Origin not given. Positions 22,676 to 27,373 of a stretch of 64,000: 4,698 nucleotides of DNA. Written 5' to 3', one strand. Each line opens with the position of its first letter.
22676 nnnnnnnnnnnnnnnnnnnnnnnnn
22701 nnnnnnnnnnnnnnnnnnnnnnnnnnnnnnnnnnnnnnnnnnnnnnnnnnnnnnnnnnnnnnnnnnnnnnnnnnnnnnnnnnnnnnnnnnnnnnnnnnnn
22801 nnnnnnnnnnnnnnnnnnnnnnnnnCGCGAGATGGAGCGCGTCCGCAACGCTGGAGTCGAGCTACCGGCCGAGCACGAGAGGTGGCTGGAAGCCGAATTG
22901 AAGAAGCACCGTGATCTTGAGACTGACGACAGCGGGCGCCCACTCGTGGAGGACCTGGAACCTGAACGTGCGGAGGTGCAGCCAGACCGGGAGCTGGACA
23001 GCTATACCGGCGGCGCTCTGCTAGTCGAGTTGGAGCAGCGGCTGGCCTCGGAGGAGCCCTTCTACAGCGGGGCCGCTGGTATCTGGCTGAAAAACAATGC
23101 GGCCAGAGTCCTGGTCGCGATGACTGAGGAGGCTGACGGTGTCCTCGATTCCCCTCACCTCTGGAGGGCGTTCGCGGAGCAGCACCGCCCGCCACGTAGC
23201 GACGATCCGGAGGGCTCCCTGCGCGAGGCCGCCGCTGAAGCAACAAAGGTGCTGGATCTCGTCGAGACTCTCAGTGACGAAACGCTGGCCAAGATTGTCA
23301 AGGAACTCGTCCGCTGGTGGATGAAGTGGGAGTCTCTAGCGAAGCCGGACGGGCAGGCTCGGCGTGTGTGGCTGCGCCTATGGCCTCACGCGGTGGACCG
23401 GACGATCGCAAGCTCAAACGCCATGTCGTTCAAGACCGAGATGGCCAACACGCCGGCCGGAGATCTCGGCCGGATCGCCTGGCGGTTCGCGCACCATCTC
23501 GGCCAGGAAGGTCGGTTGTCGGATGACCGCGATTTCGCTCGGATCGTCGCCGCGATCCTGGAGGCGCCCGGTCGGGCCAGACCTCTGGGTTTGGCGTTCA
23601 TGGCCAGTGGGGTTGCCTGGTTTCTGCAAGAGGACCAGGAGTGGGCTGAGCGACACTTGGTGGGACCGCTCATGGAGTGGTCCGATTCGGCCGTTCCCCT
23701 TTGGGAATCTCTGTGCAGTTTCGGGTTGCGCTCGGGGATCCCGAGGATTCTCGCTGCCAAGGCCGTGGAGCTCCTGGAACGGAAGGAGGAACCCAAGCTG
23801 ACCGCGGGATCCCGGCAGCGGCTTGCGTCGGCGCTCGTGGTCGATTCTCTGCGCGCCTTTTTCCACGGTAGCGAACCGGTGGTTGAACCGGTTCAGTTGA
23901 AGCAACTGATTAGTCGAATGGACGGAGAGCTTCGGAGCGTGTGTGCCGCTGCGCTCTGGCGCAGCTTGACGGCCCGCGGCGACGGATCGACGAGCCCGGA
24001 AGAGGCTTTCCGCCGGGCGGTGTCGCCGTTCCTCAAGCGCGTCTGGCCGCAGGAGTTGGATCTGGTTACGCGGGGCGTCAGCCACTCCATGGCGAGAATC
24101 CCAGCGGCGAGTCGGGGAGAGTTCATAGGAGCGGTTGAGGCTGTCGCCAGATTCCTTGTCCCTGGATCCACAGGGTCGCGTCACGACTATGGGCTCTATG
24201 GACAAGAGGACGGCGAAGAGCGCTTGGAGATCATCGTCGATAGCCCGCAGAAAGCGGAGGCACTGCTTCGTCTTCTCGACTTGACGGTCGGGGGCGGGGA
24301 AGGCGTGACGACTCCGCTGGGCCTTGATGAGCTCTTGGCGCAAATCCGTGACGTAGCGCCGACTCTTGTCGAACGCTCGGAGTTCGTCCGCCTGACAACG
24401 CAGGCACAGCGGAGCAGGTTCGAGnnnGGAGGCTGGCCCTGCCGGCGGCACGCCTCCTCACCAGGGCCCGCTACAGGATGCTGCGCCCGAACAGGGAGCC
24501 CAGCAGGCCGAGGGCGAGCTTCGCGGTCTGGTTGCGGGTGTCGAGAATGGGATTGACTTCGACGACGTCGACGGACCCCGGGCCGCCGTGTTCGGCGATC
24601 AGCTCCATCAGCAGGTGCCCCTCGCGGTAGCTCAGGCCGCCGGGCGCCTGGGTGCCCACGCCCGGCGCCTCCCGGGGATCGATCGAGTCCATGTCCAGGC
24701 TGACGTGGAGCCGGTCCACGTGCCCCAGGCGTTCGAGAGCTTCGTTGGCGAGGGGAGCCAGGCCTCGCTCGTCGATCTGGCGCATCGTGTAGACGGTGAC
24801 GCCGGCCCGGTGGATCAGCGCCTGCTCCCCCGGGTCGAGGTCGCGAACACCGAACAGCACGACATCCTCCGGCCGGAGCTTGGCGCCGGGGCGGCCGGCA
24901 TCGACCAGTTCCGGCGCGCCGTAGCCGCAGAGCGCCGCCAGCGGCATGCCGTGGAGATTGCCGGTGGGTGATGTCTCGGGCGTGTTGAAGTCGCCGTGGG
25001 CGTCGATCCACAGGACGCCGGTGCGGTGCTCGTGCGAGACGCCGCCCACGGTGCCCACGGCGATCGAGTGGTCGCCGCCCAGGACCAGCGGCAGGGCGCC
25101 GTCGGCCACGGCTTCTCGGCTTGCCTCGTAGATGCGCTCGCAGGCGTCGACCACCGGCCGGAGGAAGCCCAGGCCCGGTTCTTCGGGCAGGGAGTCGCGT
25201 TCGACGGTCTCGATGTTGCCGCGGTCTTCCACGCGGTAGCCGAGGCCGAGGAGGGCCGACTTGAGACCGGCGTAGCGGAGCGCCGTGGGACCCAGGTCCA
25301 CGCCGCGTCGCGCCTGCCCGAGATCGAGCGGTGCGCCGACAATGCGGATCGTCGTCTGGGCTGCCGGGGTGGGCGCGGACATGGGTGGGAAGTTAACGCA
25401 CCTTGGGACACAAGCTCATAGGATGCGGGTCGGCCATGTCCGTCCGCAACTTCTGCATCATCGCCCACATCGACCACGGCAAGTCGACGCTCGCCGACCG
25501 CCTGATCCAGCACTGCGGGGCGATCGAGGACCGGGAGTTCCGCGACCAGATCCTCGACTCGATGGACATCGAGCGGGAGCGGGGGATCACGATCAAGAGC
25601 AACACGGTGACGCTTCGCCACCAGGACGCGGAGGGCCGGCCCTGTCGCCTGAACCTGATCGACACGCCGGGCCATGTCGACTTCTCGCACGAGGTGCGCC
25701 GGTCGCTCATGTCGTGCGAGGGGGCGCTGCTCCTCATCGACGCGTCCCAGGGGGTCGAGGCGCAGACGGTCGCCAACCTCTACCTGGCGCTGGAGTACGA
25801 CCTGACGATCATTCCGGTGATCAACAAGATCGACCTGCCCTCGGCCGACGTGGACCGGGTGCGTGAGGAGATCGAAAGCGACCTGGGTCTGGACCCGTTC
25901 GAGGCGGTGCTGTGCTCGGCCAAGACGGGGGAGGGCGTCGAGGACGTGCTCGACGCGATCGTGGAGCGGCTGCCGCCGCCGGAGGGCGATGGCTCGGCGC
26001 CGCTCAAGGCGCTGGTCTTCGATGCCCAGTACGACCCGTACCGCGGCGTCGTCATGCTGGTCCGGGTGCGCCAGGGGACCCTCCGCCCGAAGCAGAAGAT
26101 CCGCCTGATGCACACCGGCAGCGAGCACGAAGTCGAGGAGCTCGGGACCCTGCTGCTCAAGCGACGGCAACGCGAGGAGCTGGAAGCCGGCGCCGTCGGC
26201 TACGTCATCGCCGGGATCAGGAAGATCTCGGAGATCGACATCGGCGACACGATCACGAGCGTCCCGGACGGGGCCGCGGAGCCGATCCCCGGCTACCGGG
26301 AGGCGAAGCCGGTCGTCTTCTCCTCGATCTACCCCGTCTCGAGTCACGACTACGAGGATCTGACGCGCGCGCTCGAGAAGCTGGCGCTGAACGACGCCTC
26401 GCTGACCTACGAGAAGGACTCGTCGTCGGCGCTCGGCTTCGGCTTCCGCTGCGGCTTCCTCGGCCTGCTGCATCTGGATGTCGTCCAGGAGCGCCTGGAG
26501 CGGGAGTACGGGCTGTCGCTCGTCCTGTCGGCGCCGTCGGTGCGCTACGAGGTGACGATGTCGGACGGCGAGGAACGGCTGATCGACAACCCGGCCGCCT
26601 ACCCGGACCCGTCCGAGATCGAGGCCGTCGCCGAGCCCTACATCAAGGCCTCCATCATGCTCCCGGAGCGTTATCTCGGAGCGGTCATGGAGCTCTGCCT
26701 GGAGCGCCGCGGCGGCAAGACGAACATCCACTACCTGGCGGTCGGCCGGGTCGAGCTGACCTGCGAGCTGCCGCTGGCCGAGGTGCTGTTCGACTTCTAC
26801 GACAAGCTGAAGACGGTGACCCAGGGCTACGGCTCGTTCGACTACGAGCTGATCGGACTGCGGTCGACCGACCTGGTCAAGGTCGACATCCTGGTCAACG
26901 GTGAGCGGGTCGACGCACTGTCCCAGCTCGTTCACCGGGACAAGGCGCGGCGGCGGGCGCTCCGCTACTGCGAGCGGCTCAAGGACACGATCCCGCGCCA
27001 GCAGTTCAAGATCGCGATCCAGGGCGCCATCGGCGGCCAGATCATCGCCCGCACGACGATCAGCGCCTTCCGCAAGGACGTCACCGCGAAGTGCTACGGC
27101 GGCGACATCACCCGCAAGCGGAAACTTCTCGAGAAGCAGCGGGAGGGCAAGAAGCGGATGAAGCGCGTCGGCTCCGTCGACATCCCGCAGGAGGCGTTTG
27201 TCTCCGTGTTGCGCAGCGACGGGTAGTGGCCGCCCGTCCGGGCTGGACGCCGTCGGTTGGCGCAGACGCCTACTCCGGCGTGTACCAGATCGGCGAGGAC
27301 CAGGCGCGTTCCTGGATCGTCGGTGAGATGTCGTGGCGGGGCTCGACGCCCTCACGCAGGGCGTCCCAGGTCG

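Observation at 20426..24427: Giant sirtuin-like protein: catalytic-looking SIR2_2 head plus a ~900-aa helical tail with no recognisable motif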

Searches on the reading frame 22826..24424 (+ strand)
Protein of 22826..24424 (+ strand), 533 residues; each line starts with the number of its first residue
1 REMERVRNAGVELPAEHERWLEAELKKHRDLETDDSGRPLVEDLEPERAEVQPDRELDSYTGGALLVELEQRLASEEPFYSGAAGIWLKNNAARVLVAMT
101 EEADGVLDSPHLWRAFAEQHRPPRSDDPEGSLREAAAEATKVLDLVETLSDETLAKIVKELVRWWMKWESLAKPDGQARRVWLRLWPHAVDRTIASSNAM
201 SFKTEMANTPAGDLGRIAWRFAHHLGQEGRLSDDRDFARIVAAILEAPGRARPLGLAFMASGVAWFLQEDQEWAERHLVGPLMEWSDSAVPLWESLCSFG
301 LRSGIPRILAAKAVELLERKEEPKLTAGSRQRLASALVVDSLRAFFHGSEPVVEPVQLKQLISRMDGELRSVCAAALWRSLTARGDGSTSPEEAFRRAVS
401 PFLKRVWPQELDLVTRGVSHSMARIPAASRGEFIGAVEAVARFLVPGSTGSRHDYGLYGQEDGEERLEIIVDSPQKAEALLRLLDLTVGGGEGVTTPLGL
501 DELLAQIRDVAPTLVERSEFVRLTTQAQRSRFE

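Call 8: search_protein_families(library=padloc, proteins=[window:22826-24424:+], max_evalue=10)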
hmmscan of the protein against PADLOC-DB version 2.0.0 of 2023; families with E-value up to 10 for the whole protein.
window:22826-24424:+ (533 aa): 2 families
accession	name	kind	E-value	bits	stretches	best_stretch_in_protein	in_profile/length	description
PDLC02183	Dsr1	-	1.1e-16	57.8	1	255-529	1019-1272/1275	-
PDLC04167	Dsr1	-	1.2e-13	47.8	1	140-523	866-1235/1248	-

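Call 9: search_protein_families(library=ncbifam, proteins=[window:22826-24424:+], max_evalue=10)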
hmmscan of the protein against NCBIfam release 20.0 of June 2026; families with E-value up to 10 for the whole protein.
window:22826-24424:+ (533 aa): 1 family
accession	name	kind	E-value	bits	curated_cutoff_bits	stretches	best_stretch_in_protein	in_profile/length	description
NF041818.1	Dsr1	equivalog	1.2e-19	69.6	1400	1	141-526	897-1261/1263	anti-phage defense-associated sirtuin Dsr1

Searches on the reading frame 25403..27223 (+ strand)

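Call 21: search_protein_families(library=pfam, proteins=[window:25403-27223:+], max_evalue=0.01)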
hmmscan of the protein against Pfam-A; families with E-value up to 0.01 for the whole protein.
window:25403-27223:+ (607 aa): 9 families
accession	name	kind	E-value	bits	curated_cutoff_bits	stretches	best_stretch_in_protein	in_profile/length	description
PF00009.33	GTP_EFTU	-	2.3e-56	190.8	26.5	1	13-192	2-188/188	Elongation factor Tu GTP binding domain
PF06421.17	LepA_C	-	6.8e-49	164.9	29.7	1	498-604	1-107/107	GTP-binding protein LepA C-terminus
PF00679.30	EFG_C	-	1.4e-18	67.2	27.9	1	410-495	3-87/89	Elongation factor G C-terminus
PF03144.31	GTP_EFTU_D2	-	1e-12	48.7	30.3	1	215-285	1-73/73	Elongation factor Tu domain 2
PF14492.12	EFG_III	-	5.8e-09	36.3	27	1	302-375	3-73/75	Elongation Factor G, domain III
PF22042.2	EF-G_D2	-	8.1e-07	29.5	27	1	200-286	1-83/84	Elongation factor G domain 2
PF00071.28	Ras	-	0.0001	22.4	21.6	1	70-189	37-159/162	Ras family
PF16658.11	RF3_C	-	0.00032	21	40.1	1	302-384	8-87/132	Class II release factor RF3, C-terminal domain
PF01926.29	MMR_HSR1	-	0.00041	20.9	21.9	1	23-142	8-113/113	50S ribosome-binding GTPase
